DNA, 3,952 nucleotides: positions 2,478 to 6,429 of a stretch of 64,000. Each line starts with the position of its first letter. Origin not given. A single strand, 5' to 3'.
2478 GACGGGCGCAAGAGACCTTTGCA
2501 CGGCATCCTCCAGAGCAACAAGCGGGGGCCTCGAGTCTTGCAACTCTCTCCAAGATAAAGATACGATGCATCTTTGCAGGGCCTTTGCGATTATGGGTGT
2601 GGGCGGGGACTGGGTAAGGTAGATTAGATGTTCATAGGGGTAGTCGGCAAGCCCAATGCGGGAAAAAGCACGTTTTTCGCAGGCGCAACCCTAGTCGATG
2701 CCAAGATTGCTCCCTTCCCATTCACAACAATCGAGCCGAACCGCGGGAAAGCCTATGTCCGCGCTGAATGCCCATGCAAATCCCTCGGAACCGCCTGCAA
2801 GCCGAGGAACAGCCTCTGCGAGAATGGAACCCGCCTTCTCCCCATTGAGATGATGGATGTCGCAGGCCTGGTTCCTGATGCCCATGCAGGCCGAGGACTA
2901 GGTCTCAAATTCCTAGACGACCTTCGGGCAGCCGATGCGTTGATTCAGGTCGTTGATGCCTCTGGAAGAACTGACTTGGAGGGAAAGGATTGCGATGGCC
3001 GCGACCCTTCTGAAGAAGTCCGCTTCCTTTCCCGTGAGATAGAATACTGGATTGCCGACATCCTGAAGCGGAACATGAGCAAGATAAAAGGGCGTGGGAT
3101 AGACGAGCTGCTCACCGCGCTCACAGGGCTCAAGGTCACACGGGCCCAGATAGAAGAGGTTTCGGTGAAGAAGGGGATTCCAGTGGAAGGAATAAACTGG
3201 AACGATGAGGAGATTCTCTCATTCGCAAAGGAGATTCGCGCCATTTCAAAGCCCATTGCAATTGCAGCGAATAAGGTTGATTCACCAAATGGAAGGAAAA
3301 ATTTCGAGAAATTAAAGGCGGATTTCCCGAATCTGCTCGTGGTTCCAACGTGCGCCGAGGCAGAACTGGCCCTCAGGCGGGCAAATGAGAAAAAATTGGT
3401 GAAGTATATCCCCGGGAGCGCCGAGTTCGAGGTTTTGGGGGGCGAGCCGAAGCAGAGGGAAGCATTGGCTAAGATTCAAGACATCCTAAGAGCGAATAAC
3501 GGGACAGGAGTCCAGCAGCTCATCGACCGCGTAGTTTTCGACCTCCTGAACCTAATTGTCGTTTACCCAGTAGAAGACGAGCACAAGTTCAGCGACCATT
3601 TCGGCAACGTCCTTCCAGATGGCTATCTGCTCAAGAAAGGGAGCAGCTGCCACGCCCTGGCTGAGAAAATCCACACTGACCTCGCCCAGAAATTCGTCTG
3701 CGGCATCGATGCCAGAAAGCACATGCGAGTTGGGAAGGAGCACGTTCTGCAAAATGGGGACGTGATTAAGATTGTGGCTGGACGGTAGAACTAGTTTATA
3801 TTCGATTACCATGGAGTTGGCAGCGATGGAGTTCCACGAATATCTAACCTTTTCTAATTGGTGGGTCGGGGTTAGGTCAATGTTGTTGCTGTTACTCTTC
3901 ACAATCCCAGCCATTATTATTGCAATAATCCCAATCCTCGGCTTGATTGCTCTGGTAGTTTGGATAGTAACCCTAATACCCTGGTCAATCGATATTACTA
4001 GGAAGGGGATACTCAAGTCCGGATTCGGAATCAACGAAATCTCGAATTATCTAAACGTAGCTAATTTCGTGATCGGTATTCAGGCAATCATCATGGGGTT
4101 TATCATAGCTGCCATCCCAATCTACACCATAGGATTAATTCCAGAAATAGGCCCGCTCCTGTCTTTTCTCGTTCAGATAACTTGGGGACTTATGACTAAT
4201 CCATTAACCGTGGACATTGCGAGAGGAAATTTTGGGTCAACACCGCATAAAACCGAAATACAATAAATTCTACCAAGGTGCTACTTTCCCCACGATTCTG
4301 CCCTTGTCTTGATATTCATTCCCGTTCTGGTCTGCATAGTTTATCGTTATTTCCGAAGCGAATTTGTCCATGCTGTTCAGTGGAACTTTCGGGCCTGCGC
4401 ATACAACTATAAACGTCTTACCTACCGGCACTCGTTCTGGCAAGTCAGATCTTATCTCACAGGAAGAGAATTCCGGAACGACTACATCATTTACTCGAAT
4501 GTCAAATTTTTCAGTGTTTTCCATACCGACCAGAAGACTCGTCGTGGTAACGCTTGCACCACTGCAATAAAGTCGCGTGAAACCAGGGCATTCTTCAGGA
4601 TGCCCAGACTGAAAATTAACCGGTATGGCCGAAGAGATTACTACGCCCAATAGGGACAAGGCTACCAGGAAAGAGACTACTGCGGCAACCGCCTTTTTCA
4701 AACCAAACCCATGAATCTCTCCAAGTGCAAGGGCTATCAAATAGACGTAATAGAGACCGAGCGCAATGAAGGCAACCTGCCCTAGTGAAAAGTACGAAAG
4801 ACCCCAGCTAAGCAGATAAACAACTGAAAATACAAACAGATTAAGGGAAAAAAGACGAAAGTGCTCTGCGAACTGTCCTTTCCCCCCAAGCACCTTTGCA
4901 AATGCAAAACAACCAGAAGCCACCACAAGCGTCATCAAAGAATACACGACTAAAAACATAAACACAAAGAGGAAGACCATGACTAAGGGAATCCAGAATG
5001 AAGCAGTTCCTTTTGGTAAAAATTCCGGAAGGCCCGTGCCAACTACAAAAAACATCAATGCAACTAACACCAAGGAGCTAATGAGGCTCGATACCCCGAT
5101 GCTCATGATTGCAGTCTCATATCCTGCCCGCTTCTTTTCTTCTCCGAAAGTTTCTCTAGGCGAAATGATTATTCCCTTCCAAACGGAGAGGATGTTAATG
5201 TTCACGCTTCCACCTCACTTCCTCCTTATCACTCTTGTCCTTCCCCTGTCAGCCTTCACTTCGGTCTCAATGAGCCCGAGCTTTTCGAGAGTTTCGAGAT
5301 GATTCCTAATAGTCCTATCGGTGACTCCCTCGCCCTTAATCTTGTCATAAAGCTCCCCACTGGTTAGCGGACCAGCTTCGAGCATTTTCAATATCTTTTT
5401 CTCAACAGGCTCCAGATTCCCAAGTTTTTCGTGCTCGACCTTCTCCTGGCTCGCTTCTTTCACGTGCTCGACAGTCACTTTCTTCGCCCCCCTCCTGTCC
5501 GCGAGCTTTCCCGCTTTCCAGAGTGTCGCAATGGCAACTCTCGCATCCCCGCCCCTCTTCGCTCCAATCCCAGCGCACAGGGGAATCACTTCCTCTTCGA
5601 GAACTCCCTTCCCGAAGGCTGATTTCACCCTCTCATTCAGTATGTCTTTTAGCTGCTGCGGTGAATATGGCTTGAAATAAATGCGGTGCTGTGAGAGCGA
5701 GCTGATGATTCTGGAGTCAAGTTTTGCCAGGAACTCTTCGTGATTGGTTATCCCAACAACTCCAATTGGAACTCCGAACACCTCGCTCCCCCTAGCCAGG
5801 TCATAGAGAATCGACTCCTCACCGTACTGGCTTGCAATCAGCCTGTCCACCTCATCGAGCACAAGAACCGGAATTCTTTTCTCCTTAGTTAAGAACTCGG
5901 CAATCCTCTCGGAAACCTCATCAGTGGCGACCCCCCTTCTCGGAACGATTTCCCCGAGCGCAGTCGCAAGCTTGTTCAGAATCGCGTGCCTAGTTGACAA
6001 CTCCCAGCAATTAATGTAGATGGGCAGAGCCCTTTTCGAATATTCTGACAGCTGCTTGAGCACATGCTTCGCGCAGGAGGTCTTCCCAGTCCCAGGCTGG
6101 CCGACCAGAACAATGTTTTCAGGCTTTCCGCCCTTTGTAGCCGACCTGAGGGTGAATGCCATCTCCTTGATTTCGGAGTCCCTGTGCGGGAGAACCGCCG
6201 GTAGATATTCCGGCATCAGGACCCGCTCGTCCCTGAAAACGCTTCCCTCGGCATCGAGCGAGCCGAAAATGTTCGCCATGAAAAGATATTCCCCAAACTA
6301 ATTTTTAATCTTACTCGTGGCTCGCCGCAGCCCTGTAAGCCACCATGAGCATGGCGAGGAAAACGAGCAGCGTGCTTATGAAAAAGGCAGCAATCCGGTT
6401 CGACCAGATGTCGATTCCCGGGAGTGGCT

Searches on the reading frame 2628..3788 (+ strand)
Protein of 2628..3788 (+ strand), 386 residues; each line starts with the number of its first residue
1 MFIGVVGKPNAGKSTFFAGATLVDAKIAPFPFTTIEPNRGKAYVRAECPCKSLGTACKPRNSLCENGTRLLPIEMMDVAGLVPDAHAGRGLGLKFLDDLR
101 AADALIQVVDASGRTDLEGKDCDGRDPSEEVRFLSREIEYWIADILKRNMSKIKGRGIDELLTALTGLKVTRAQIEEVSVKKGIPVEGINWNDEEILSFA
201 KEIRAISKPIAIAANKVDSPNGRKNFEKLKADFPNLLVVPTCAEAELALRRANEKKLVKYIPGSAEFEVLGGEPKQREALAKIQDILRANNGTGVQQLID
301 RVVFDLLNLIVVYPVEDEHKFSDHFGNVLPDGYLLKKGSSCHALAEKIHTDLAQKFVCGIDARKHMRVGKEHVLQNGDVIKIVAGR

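Call 49: search_protein_families(library=ncbifam, proteins=[window:2628-3788:+], max_evalue=1e-10)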
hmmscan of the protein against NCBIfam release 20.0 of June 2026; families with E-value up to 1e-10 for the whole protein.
window:2628-3788:+ (386 aa): 6 families
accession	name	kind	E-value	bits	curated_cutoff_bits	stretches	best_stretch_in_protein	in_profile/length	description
NF007171.0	PRK09602.1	subfamily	1.2e-151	505.1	387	1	2-384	4-395/397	YchF-related putative GTPase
TIGR00092.1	TIGR00092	equivalog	1.8e-26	93.1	279.2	1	3-357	5-322/368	redox-regulated ATPase YchF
NF008955.0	PRK12297.1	equivalog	9.2e-21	74.2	406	0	3-41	162-200/429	GTPase ObgE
TIGR02729.1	Obg_CgtA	equivalog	2.2e-19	69.7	280.25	0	3-44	160-201/329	Obg family GTPase CgtA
NF008956.1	PRK12299.1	equivalog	8.7e-19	67.7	300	0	3-44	161-202/327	GTPase ObgE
NF008954.1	PRK12296.1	equivalog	7.5e-15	54.3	377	0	75-145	210-273/470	GTPase ObgE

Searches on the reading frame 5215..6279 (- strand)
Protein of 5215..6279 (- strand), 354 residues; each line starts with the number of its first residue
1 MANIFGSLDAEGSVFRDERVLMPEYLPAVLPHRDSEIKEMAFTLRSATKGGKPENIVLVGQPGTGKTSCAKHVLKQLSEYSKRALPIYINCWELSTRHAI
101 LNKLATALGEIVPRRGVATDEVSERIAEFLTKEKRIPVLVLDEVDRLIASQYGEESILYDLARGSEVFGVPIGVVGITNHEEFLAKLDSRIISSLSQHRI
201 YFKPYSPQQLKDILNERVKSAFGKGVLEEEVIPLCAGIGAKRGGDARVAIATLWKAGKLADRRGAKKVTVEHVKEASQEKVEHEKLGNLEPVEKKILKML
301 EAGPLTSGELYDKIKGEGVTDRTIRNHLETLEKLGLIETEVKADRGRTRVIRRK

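Call 56: search_protein_families(library=pfam, proteins=[window:5215-6279:-], max_evalue=0.001)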
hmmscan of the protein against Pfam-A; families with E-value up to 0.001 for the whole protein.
window:5215-6279:- (354 aa): 17 families
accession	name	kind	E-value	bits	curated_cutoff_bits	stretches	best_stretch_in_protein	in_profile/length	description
PF22703.2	Cdc6_lid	-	1.4e-24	86.2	27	1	211-277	1-67/68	Cdc6 AAA+ ATPase-type lid domain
PF13401.12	AAA_22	-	1.2e-16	61.6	27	1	55-178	7-124/130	AAA domain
PF13191.12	AAA_16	-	4.2e-12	47.3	32.6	1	30-166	2-160/167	AAA ATPase domain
PF00004.35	AAA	-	7.1e-11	43.1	21.2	1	56-202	1-129/131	ATPase family associated with various cellular activities (AAA)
PF12840.13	HTH_20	-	3.4e-08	33.8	27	1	290-340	3-51/51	Helix-turn-helix domain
PF01637.24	ATPase_2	-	6.5e-07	29.8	33.2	1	33-162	4-136/225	ATPase domain predominantly from Archaea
PF05729.18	NACHT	-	2.9e-06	27.6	26.7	1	56-149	3-95/167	NACHT domain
PF01022.26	HTH_5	-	1.1e-05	25.7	22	1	295-338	6-46/47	Bacterial regulatory protein, arsR family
PF08279.18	HTH_11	-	1.5e-05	25.2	25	1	294-346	3-51/55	HTH domain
PF09848.15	SLFN-g3_helicase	-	3.1e-05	23.9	24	1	56-153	4-103/354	Schlafen group 3, DNA/RNA helicase domain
PF07728.20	AAA_5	-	3.2e-05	24.4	22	1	55-147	1-78/139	AAA domain (dynein-related subfamily)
PF07693.20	KAP_NTPase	-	7.4e-05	22.6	20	0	34-114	2-81/293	KAP family P-loop domain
PF05621.17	TniB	-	7.5e-05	22.7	22.4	1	44-183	26-168/189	Bacterial TniB protein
PF13479.12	AAA_24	-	0.00011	22.6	27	1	54-148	3-77/195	AAA domain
PF00931.28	NB-ARC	-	0.00075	19.3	23.5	0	50-144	15-109/248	NB-ARC domain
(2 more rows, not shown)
